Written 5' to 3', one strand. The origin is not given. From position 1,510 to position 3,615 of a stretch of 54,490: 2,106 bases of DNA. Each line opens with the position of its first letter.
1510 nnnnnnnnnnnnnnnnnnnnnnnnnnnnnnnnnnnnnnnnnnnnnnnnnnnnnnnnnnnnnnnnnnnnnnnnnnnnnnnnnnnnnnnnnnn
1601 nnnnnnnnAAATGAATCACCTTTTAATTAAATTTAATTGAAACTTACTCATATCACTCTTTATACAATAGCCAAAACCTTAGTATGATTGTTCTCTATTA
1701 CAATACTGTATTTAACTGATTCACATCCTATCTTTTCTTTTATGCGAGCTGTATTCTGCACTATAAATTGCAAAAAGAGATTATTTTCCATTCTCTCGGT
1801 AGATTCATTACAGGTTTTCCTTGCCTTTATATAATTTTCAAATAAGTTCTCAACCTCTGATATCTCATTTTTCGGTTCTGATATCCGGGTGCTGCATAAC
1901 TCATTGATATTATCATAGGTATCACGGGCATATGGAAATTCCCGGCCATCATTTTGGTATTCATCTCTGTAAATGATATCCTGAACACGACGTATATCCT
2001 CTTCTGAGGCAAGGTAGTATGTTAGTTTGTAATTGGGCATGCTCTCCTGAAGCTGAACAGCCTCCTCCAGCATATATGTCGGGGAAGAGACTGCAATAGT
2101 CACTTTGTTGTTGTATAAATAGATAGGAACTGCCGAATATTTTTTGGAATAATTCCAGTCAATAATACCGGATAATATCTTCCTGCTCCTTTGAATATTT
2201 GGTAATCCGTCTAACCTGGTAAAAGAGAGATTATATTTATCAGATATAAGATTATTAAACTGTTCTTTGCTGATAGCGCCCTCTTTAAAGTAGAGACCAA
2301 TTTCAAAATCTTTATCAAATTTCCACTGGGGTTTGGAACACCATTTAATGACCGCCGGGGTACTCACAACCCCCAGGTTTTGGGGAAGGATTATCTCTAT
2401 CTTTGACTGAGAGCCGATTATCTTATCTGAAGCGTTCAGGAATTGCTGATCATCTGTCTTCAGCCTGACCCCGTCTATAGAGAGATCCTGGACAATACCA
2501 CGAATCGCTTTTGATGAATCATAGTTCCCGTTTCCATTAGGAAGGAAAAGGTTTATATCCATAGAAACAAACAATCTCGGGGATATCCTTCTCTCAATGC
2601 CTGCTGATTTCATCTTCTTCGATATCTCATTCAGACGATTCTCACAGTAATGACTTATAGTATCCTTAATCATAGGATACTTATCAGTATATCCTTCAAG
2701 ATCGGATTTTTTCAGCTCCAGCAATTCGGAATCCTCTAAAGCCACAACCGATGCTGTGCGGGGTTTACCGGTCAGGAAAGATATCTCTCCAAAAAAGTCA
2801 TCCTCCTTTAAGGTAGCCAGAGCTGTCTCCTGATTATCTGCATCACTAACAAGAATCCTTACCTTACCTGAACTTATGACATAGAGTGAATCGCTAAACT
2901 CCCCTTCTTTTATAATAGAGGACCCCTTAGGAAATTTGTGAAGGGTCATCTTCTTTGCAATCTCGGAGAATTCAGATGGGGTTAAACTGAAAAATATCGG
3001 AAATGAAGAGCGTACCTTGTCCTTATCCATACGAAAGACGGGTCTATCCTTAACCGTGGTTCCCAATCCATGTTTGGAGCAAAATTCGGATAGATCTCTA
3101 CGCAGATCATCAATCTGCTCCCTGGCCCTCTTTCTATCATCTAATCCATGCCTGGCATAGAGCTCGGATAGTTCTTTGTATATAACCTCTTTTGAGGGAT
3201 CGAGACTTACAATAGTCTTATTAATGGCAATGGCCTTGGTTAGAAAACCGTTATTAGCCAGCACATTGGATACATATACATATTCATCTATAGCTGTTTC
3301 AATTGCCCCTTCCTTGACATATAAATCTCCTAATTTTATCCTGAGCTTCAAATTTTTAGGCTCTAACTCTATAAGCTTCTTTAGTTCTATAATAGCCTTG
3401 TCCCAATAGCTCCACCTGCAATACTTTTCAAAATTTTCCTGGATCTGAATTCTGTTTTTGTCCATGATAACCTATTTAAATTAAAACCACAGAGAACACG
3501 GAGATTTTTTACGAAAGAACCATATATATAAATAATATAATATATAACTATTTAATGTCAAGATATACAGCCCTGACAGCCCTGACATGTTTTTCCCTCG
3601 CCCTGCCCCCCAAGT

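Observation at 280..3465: One protein combining TPR, cNMP-binding, PilZ and a PilB-N-like domain, paired with an extended MinD/FlhG-type ATPase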

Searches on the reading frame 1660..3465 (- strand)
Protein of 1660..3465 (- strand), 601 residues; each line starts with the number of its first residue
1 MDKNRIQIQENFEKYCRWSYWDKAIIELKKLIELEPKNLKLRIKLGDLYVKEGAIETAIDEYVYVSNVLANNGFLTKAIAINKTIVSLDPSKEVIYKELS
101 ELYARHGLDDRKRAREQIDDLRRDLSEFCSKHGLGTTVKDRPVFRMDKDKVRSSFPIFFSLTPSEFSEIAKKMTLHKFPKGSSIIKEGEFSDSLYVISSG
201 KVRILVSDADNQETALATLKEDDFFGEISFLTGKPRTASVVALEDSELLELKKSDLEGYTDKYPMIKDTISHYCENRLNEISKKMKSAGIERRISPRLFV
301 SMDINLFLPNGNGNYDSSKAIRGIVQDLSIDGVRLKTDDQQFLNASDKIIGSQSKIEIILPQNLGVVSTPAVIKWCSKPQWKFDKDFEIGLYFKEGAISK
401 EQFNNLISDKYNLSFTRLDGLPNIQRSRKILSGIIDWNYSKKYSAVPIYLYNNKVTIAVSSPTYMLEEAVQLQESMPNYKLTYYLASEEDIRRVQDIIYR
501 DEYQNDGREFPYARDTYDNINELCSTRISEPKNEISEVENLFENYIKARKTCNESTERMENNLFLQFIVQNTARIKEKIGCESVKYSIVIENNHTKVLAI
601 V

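Call 3: search_protein_families(library=pfam, proteins=[window:1660-3465:-], max_evalue=1)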
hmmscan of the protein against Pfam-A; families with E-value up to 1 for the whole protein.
window:1660-3465:- (601 aa): 9 families
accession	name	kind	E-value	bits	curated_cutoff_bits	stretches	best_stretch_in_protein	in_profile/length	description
PF00027.35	cNMP_binding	-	2.9e-24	85.3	27.5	1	176-259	2-85/89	Cyclic nucleotide-binding domain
PF05157.20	MshEN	-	1.1e-05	25.7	23.1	1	433-501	20-86/90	MshEN domain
PF07238.19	PilZ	-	0.0013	19.5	22.5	1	291-379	1-75/102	PilZ domain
PF14559.12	TPR_19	-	0.0026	18.5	25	1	22-59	8-45/68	Tetratricopeptide repeat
PF13414.12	TPR_11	-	0.0031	17.6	26.8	1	21-53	10-42/42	TPR repeat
PF20225.4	DUF6584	-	0.0089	16.5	27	1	23-58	21-56/171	Family of unknown function (DUF6584)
PF13431.12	TPR_17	-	0.017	15.8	24.4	1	28-59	2-33/34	Tetratricopeptide repeat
PF14561.12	TPR_20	-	0.18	12.6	25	1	24-61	7-44/90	Tetratricopeptide repeat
PF13181.12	TPR_8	-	0.24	12.1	25.7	0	22-38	18-34/34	Tetratricopeptide repeat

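Call 4: search_protein_families(library=ncbifam, proteins=[window:1660-3465:-], max_evalue=1)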
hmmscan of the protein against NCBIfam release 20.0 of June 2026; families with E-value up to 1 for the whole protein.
window:1660-3465:- (601 aa): 17 families
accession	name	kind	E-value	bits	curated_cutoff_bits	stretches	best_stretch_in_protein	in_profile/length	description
NF008732.0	PRK11753.1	equivalog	2.2e-17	63.2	266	1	168-286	18-137/214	cAMP-activated global transcriptional regulator CRP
NF041621.1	MXAN_5187_C_dom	domain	3.3e-12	46.6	30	1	537-596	5-64/70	MXAN_5187 C-terminal domain-containing protein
NF052243.1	T4PFormProtSgmX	equivalog_domain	1.1e-11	43.9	1800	1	1-114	1-112/1065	type IV pili formation protein SgmX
NF041163.2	encap_f2b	equivalog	2.4e-11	43.5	400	1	164-282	86-205/450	family 2B encapsulin nanocompartment shell protein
TIGR03896.1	cyc_nuc_ocin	subfamily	7.5e-11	41.9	161.05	1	147-257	135-245/317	bacteriocin-type transport-associated protein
NF006901.0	PRK09392.1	equivalog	9.3e-11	41.5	211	1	146-280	4-136/236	transcriptional activator FtrB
NF058543.1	ActPatMycb56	equivalog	2.7e-08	33.1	460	1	157-245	3-90/317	acetyltransferase Pat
NF007707.0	PRK10402.1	subfamily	1.1e-07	31.7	180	1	168-251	26-109/226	transcriptional regulator YeiL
NF050815.1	TransActFtrBCaul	equivalog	4e-05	23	300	1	149-249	9-107/251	transcriptional activator FtrB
TIGR02538.1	type_IV_pilB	equivalog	8.4e-05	21.4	675.65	1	392-505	35-142/564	type IV-A pilus assembly ATPase PilB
TIGR02917.1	PEP_TPR_lipo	equivalog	0.00021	19.3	312.2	1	23-62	40-79/899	XrtA/PEP-CTERM system TPR-repeat protein PrsT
NF010499.0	PRK13918.1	equivalog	0.00053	19.5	274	1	178-253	17-90/205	CRP/FNR family transcriptional regulator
NF040959.1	MamA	equivalog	0.0023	17.4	200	1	15-61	115-161/204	magnetosome protein MamA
TIGR03697.1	NtcA_cyano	equivalog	0.0093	15.7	244.95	1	182-256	2-78/193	global nitrogen regulator NtcA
NF052518.1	TransRegLdrP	equivalog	0.024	14.6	300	1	177-233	3-59/195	transcriptional regulator LdrP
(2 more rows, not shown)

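Call 8: find_homologous_proteins(query=window:1660-3465:-, max_evalue=0.00001)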
Query window:1660-3465:- (601 aa): 59 proteins with E <= 0.00001 among 8000 candidates.
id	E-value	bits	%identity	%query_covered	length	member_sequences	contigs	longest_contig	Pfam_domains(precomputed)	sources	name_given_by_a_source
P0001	0.0e+0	1287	96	100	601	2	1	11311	PF05157.21,PF00027.36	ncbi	ncbi:MAG: cyclic nucleotide-binding domain-containing protein [Nitrospinota bacterium]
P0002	0.0e+0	1053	78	100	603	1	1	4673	PF05157.21,PF00027.36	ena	-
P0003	3.1e-291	985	73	100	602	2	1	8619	PF00027.36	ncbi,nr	ncbi:MAG: cyclic nucleotide-binding domain-containing protein [Nitrospinae bacterium]|nr:cyclic nucl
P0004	1.0e-58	217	33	47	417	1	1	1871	PF00027.36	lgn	-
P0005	1.4e-58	217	32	49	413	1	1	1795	PF00027.36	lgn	-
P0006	8.7e-55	204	32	43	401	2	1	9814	PF14559.13,PF00027.36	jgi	jgi:cAMP-dependent protein kinase regulator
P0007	4.2e-53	199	31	43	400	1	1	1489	PF00027.36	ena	-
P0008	2.1e-52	197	33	24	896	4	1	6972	PF00027.36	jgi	jgi:CRP-like cAMP-binding protein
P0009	1.3e-45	174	40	23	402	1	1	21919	PF14559.13,PF13414.13,PF00515.35,PF13432.13,PF13428.13,PF00027.36,PF07719.24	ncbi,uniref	ncbi:cyclic nucleotide-binding domain-containing protein [candidate division CSSED10-310 bacterium]|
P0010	9.9e-45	171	32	43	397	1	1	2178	PF14559.13,PF00027.36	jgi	jgi:CRP-like cAMP-binding protein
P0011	4.6e-41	159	31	34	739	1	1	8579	PF14559.13,PF13432.13,PF00027.36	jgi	jgi:CRP-like cAMP-binding protein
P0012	5.4e-35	139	39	22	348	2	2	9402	PF00027.36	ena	-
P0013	6.2e-35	139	35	23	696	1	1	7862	PF14559.13,PF00515.35,PF13176.13,PF13432.13,PF13428.13,PF00027.36,PF13181.13,PF07719.24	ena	-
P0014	5.5e-25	106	26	42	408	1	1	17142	PF14559.13,PF00027.36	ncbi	-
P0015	6.3e-25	106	25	45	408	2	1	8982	PF14559.13,PF00027.36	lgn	-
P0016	1.1e-24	105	25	41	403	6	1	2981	PF14559.13,PF00027.36,PF07719.24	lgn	-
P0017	1.2e-24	105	26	45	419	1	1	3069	PF14559.13,PF00027.36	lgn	-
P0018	2.1e-24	104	25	45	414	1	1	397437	PF14559.13,PF00027.36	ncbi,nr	ncbi:MAG: cyclic nucleotide-binding domain-containing protein [Holophagales bacterium]|nr:cyclic nuc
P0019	2.3e-24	104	24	40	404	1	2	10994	PF14559.13,PF00027.36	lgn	-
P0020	2.4e-24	104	26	41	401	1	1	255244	PF14559.13,PF00027.36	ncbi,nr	ncbi:MAG: cyclic nucleotide-binding domain-containing protein [Holophagales bacterium]|nr:cyclic nuc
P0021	7.8e-24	102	25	44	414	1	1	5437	PF14559.13,PF00027.36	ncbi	-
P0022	9.3e-24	102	24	37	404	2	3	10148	PF14559.13,PF00027.36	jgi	jgi:CRP-like cAMP-binding protein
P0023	1.0e-23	102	23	48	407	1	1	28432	PF14559.13,PF00027.36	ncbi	-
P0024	1.1e-23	102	24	45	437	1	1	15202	PF14559.13,PF00027.36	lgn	-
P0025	1.5e-23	101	25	44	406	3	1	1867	PF14559.13,PF00027.36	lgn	-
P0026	1.6e-23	101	24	47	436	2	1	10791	PF14559.13,PF00027.36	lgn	-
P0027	2.2e-22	97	25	42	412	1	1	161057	PF14559.13,PF00027.36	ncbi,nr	ncbi:MAG: cyclic nucleotide-binding domain-containing protein [Holophagales bacterium]|nr:cyclic nuc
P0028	2.1e-15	74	34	20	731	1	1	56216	PF07714.24,PF00069.32,PF00027.36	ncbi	-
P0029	4.4e-15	73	22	24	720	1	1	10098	PF24179.2,PF00027.36,PF01734.28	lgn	-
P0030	6.0e-15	73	36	23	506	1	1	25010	PF00924.25,PF00027.36,PF21082.3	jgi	jgi:small-conductance mechanosensitive channel/CRP-like cAMP-binding protein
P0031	1.2e-14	72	36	22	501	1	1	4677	PF00924.25,PF00027.36,PF21082.3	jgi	jgi:small-conductance mechanosensitive channel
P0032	1.3e-14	72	37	18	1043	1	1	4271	PF13431.13,PF23914.2,PF20225.5,PF13414.13,PF25058.2,PF13176.13,PF13428.13,PF25064.2,PF13374.13,PF07721.21,PF14559.13,PF24575.2,PF00515.35,PF12895.14,PF13424.13,PF21033.5,PF14938.13,PF13432.13,PF13181.13,PF07719.24,PF13174.13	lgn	-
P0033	4.4e-14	70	30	20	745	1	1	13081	PF00027.36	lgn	-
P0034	9.3e-14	69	33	18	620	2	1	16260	PF13367.12,PF00027.36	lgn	-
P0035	1.2e-12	65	32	19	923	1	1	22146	PF13431.13,PF20225.5,PF13414.13,PF13176.13,PF13428.13,PF25064.2,PF14559.13,PF24575.2,PF00515.35,PF12895.14,PF13424.13,PF14938.13,PF13432.13,PF13181.13,PF07719.24,PF13174.13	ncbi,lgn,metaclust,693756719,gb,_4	metaclust:\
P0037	2.3e-12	64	33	19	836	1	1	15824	PF14863.13,PF13431.13,PF20225.5,PF13414.13,PF25058.2,PF13176.13,PF12569.15,PF13428.13,PF00637.27,PF25064.2,PF13374.13,PF14559.13,PF24575.2,PF13371.13,PF00515.35,PF12895.14,PF13424.13,PF21033.5,PF13432.13,PF13181.13,PF07719.24,PF13174.13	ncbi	-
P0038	3.4e-12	64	31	29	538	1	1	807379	PF00027.36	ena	-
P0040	9.2e-11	59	36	14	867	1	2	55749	PF10602.16,PF13431.13,PF23914.2,PF13414.13,PF25058.2,PF13176.13,PF13428.13,PF25064.2,PF14559.13,PF24575.2,PF13371.13,PF00515.35,PF12895.14,PF13424.13,PF21033.5,PF13432.13,PF13181.13,PF24603.2,PF07719.24,PF13174.13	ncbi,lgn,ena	-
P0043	1.1e-9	56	31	22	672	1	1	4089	PF05157.21,PF00437.27,PF00027.36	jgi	-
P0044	1.2e-9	55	31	25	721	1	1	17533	PF00005.34,PF00027.36,PF13304.13,PF00664.29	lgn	-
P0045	1.0e-8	52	30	22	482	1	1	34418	PF00924.25,PF00027.36,PF21082.3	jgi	jgi:small-conductance mechanosensitive channel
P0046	1.1e-8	52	31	22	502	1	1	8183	PF00924.25,PF00027.36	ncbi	-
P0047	9.3e-8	49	24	32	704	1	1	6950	PF05157.21,PF00437.27,PF00027.36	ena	-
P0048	1.4e-7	49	29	18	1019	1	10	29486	PF00005.34,PF03412.22,PF02463.26,PF00027.36,PF00664.29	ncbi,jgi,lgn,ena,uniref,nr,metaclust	ncbi:peptidase domain-containing ABC transporter [Pseudonocardia sp. 73-21]|uniref:peptidase domain-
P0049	1.9e-7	48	27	21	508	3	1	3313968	PF12706.14,PF23023.2,PF00027.36,PF00753.34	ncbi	ncbi:MAG: cyclic nucleotide-binding domain-containing protein [Myxococcales bacterium]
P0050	7.7e-7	46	36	18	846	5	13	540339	PF00520.38,PF00027.36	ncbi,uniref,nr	ncbi:unnamed protein product [Rotaria socialis]|uniref:Cyclic nucleotide-binding domain-containing p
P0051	7.7e-7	46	36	18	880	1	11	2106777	PF00520.38,PF00027.36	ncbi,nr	ncbi:unnamed protein product [Rotaria sp. Silwood1]|nr:unnamed protein product [Rotaria sp. Silwood1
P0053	8.1e-7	46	37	18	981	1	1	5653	PF00015.27,PF00672.31,PF17201.11,PF14827.13,PF18947.6,PF17202.11,PF00027.36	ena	-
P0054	9.4e-7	46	36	18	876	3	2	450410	PF00520.38,PF00027.36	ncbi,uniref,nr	ncbi:unnamed protein product [Rotaria sordida]|uniref:Cyclic nucleotide-binding domain-containing pr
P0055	1.6e-6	45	30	20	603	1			PF00924.25,PF00027.36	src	-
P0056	2.0e-6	45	37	13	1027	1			PF02893.27,PF00027.36,PF02145.22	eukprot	eukprot:TRINITY_DN5218_c0_g1_i1.p1 TRINITY_DN5218_c0_g1~~TRINITY_DN5218_c0_g1_i1.p1 ORF type:complet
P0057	3.3e-6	44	39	13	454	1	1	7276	PF07714.24,PF00069.32,PF00027.36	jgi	jgi:serine/threonine-protein kinase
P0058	3.5e-6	44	29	22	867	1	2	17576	PF12801.13,PF00158.33,PF25601.2,PF00027.36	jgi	jgi:transcriptional regulator with AAA-type ATPase domain/ferredoxin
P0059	5.1e-6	43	34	19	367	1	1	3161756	PF00027.36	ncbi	ncbi:hypothetical protein NQ315_004702, partial [Exocentrus adspersus]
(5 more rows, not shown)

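Call 11: find_encoding_contigs(protein=P0003, flank=10000, max_places=3)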
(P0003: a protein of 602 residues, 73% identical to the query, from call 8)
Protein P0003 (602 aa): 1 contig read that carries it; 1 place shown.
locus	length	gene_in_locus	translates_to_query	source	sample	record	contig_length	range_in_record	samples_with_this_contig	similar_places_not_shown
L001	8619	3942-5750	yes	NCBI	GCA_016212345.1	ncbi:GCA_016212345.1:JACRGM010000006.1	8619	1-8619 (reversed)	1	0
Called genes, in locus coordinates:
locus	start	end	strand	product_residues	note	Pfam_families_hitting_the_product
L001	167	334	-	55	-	PF19451:DUF5989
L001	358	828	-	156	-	PF19588:SxtJ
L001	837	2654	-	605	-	PF02543:Carbam_trans_N, PF16861:Carbam_trans_C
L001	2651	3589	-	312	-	PF00890:FAD_binding_2 (weak), PF01134:GIDA (faint), PF01266:DAO (faint), PF03486:HI0933_like (faint), PF07992:Pyr_redox_2, PF12831:FAD_oxidored (faint), PF13738:Pyr_redox_3, PF00070:Pyr_redox, +1 more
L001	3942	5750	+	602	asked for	PF00027:cNMP_binding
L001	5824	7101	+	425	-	PF00142:Fer4_NifH (weak), PF01656:CbiA, PF06564:CBP_BcsQ (faint), PF10609:ParA, PF13614:AAA_31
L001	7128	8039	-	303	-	-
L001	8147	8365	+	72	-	PF01455:HupF_HypC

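Call 16: search_solved_structures(query=window:1660-3465:-, max_evalue=1, show_alignments=0)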
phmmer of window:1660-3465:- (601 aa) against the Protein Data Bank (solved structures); distinct sequences matched with E-value up to 1: 245 (the best 60 are shown).
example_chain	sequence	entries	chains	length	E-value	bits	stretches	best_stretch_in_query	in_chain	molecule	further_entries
9ya0_MA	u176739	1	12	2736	6.5e-27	97.5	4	156-259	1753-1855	PCR12, TGME49_219070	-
5dyk_A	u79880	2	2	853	1.1e-25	93.4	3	153-246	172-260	CGMP-dependent protein kinase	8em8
4rz7_A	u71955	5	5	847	1.5e-22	83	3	153-246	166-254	cGMP-dependent protein kinase, putative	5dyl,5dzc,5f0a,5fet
5ezr_A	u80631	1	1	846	1.5e-22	83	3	153-246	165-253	cGMP-dependent protein kinase, putative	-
9p74_A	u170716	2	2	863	1.6e-22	83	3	153-246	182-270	cGMP-dependent protein kinase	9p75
5kbf_A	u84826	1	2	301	6e-20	74.5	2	150-255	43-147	CAMP-dependent protein kinase regulatory subunit, putative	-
3j4q_B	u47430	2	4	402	3.7e-19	71.9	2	151-277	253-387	cAMP-dependent protein kinase type II-alpha regulatory subunit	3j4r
2qvs_B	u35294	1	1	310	4.8e-19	71.5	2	150-277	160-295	cAMP-dependent protein kinase type II-alpha regulatory subunit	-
9d2f_b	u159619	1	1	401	1.3e-18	70.1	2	151-277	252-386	cAMP-dependent protein kinase type II-alpha regulatory subunit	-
3of1_A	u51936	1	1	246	4.9e-17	64.9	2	141-256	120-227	cAMP-dependent protein kinase regulatory subunit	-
4ev0_A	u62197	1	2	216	2.6e-16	62.5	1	155-287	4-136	Transcription regulator, Crp family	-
1ne4_A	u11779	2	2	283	2.1e-15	59.5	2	135-253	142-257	cAMP-dependent protein kinase type I-alpha regulatory chain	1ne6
1rgs_A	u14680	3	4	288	2.2e-15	59.4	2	135-253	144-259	CAMP DEPENDENT PROTEIN KINASE | cAMP-dependent protein kinase type I-alpha regulatory chain | cAMP-dependent protein kinase type I-alpha regulatory subunit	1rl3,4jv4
5jr7_B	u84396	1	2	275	2.3e-15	59.4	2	135-251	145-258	cAMP-dependent protein kinase type I-alpha regulatory subunit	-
3shr_A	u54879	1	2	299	3.9e-15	58.6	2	153-251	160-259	cGMP-dependent protein kinase 1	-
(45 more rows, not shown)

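Call 25: find_related_loci(query=A2, collection=genome_contigs, flank=10000)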
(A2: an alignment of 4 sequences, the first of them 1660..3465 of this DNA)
Query A2 (601 aa) in genome_contigs; peptide patterns used: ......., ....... (x = any residue, [..] = any of these).
348 stretches matched a pattern; 2 encode a relative of the query (tblastn E <= 1e-3); 2 distinct loci.
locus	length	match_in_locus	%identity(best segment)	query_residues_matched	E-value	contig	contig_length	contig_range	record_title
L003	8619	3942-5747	73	1-601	0e+0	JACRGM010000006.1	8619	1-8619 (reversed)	MAG: Nitrospinota bacterium isolate NC_groundwater_1751_Pr3_B-0.1um_39_18 SR-2_scaffold_141_6540, whole genome shotgun s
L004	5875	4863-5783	82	1-307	2e-174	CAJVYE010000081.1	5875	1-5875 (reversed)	MAG TPA_asm: uncultured Nitrospirae bacterium isolate DRR093005_bin.43_MetaBAT_v2.12.1_MAG genome assembly, contig: NODE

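Call 27: find_encoding_contigs(protein=P0001, flank=10000, max_places=3)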
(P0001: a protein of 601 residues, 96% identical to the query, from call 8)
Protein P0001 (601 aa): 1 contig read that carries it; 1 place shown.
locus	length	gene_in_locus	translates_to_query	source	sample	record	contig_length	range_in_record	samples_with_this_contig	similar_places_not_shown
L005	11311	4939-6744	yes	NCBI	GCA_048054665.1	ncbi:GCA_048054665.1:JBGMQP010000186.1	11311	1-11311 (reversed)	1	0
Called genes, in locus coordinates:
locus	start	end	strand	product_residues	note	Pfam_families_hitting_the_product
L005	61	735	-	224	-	PF00535:Glycos_transf_2, PF10111:Glyco_tranf_2_2 (weak)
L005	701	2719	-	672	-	PF12633:Adenyl_cycl_N, PF01295:Adenylate_cycl, PF26690:Adenylate_cycl_3rd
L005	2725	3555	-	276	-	PF23023:Anti-Pycsar_Apyc1, PF00753:Lactamase_B (weak), PF12706:Lactamase_B_2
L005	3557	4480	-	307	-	PF00890:FAD_binding_2 (weak), PF01266:DAO (faint), PF01946:Thi4 (faint), PF03486:HI0933_like (faint), PF07992:Pyr_redox_2, PF13450:NAD_binding_8 (weak), PF13738:Pyr_redox_3, PF00070:Pyr_redox, +1 more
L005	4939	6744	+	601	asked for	PF00027:cNMP_binding, PF05157:MshEN (faint)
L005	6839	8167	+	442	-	PF00142:Fer4_NifH (weak), PF01656:CbiA, PF06564:CBP_BcsQ (weak), PF10609:ParA, PF13614:AAA_31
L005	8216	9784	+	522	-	PF00682:HMGL-like, PF22617:HCS_D2, PF08502:LeuA_dimer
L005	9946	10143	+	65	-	-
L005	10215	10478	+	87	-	PF05016:ParE_toxin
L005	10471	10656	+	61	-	-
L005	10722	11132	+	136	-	PF18765:Polbeta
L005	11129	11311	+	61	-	PF01934:HepT-like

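Call 28: find_encoding_contigs(protein=P0002, flank=10000, max_places=3)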
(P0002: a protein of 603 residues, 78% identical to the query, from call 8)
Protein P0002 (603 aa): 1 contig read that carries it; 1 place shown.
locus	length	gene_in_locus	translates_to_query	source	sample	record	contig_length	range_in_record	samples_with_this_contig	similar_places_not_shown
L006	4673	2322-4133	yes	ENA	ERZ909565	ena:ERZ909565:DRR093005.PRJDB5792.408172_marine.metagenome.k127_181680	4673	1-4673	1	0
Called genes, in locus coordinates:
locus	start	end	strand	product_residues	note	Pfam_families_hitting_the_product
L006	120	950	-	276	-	PF23023:Anti-Pycsar_Apyc1, PF00753:Lactamase_B, PF12706:Lactamase_B_2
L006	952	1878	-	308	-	PF00890:FAD_binding_2 (faint), PF01266:DAO (faint), PF01946:Thi4 (faint), PF03486:HI0933_like (faint), PF07992:Pyr_redox_2, PF12831:FAD_oxidored (faint), PF13738:Pyr_redox_3, PF00070:Pyr_redox, +1 more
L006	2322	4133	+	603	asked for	PF00027:cNMP_binding, PF05157:MshEN (weak)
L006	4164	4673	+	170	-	?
